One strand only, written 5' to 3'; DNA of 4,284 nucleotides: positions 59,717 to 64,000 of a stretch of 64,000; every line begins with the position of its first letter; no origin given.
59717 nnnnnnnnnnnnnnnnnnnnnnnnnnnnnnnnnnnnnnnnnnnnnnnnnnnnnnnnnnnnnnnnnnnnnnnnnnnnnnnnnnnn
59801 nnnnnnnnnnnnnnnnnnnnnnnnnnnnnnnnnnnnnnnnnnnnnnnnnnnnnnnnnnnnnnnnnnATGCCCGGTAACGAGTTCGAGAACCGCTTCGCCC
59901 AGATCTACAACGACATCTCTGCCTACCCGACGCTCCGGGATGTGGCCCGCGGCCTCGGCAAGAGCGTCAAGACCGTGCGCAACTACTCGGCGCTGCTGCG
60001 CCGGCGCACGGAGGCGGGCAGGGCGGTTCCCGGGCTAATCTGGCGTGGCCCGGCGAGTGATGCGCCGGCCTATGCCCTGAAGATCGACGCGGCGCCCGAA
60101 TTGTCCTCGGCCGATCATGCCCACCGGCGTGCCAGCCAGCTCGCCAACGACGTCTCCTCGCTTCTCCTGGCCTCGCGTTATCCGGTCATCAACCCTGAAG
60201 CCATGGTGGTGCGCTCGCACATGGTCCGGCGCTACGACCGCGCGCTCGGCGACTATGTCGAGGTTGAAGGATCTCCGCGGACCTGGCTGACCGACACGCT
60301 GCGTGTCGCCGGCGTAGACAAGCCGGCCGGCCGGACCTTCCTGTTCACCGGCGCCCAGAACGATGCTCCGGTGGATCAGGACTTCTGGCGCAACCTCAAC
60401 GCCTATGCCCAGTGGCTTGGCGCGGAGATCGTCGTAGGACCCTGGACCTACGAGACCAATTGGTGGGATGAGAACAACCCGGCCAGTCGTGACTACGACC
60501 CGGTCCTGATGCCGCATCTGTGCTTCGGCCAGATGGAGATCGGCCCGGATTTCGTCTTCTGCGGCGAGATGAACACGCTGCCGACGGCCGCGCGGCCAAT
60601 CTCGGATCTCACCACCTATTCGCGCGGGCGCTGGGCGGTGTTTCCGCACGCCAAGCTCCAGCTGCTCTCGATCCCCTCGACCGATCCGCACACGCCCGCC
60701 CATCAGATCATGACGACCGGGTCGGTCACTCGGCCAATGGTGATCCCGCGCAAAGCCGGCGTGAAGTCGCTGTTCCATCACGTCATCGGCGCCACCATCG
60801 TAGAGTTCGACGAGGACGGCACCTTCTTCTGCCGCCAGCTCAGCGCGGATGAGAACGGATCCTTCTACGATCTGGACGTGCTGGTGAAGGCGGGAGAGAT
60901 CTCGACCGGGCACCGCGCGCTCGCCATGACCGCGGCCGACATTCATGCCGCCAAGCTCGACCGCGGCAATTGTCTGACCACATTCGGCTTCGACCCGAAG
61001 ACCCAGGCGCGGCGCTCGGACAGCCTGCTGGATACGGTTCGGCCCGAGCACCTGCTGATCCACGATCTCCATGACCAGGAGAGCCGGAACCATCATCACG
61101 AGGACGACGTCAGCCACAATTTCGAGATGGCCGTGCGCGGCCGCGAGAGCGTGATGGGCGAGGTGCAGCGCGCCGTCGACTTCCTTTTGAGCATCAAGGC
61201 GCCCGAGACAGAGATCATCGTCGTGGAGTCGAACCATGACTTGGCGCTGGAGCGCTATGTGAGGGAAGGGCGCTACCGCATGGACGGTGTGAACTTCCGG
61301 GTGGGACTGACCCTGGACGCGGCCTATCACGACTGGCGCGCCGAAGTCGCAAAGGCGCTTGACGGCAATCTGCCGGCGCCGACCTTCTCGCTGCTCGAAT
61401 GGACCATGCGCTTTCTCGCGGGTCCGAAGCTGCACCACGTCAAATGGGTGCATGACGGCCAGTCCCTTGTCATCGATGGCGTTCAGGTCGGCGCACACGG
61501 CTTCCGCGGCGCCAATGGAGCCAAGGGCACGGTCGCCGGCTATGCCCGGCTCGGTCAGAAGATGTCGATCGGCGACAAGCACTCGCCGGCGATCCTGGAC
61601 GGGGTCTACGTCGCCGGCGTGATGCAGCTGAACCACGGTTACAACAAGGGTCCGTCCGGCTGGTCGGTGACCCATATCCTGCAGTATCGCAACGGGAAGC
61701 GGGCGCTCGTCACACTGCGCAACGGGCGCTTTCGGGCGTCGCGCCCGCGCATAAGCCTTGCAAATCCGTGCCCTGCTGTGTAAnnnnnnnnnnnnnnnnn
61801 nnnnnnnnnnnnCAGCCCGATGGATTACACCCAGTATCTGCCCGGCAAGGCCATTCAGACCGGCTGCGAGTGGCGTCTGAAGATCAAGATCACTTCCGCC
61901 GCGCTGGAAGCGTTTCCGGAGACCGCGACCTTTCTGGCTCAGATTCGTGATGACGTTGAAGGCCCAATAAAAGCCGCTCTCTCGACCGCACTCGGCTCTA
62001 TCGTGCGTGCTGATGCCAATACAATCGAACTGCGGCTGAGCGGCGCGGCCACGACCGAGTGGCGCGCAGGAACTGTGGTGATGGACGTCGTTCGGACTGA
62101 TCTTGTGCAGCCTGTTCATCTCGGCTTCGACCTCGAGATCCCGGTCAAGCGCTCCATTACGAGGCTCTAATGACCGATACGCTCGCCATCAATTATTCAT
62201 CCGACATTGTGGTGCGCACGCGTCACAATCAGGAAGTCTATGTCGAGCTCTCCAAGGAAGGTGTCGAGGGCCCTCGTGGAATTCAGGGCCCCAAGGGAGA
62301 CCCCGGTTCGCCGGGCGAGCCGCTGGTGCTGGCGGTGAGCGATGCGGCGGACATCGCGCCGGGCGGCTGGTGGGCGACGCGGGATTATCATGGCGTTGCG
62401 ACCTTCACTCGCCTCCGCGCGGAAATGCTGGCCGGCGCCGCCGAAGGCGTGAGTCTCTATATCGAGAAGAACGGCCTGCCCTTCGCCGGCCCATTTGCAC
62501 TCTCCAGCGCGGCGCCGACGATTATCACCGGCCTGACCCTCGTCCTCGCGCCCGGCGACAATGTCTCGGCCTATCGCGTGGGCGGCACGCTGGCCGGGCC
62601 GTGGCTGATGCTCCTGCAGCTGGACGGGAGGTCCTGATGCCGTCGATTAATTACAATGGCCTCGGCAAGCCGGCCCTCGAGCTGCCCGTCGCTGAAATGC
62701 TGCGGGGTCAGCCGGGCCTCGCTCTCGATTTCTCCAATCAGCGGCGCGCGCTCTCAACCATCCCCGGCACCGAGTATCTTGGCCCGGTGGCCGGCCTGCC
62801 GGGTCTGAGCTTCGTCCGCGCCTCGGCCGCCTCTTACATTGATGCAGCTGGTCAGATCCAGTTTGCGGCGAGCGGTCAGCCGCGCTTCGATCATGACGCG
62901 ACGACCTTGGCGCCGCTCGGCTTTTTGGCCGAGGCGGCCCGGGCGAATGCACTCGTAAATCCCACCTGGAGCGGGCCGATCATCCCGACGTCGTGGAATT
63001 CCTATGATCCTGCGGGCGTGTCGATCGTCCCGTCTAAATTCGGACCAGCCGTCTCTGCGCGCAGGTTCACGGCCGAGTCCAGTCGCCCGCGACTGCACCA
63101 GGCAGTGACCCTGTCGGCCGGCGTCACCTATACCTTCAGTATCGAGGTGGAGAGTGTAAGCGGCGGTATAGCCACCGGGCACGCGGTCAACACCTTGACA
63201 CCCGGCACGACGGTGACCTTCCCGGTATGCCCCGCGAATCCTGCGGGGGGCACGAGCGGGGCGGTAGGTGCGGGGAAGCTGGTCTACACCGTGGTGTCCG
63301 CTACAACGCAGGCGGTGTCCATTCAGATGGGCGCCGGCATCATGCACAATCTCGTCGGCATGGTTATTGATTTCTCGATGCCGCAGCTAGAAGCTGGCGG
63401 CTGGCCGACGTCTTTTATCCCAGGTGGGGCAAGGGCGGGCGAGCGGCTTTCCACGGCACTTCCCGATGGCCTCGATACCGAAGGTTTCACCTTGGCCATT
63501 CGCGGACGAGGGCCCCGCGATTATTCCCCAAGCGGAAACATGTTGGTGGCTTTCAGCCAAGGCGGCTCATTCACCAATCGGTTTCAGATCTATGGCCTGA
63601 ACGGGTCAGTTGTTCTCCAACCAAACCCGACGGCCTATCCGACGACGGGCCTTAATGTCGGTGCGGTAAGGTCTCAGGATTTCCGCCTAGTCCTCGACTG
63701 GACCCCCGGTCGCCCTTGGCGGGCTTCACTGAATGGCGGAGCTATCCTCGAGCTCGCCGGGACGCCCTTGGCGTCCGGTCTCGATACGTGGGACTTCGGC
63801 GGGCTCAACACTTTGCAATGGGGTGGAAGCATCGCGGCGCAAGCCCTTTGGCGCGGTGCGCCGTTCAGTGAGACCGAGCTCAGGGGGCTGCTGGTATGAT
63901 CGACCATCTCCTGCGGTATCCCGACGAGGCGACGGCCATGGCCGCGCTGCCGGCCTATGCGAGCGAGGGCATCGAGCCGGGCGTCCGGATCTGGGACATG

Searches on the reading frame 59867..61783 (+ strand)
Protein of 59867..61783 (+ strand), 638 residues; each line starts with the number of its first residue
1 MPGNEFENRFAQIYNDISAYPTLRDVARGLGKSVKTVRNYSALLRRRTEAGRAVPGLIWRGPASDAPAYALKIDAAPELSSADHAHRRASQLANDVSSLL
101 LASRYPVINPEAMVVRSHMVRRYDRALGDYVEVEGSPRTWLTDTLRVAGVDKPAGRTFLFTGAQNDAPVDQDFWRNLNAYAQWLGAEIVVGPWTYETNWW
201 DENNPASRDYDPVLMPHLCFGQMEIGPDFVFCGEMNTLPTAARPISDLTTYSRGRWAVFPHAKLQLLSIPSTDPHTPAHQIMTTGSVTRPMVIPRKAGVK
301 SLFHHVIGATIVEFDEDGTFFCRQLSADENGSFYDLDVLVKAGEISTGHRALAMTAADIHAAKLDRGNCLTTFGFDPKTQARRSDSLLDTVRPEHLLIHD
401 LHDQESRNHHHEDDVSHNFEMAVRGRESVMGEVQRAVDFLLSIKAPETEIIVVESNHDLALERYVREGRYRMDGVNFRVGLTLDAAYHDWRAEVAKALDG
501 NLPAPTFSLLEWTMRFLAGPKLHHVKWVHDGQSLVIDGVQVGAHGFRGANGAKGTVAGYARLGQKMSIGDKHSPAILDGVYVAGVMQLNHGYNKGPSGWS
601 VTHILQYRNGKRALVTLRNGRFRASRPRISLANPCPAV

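Call 23: search_protein_families(library=phrogs, proteins=[window:59867-61783:+], max_evalue=0.00001)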
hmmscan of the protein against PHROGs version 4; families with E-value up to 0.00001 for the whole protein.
window:59867-61783:+ (638 aa): 1 family
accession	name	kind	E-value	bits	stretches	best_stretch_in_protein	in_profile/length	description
phrog_1745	-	other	1.1e-159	533.6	1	151-623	82-540/542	DNA transfer protein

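Call 24: search_protein_families(library=pfam, proteins=[window:59867-61783:+], max_evalue=0.001)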
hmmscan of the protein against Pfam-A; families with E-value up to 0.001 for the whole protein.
window:59867-61783:+ (638 aa): 0 families

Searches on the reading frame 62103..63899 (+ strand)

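Call 23: search_protein_families(library=phrogs, proteins=[window:62103-63899:+], max_evalue=0.00001)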
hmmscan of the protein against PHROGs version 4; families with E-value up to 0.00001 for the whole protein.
window:62103-63899:+ (598 aa): 2 families
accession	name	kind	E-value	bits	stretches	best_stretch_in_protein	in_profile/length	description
phrog_5939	-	tail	1.1e-17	64.9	1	204-443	355-596/801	tail protein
phrog_1419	-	tail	3.7e-07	29.7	0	235-300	401-454/793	tail protein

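Call 24: search_protein_families(library=pfam, proteins=[window:62103-63899:+], max_evalue=0.001)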
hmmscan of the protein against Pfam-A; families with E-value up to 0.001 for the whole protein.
window:62103-63899:+ (598 aa): 0 families
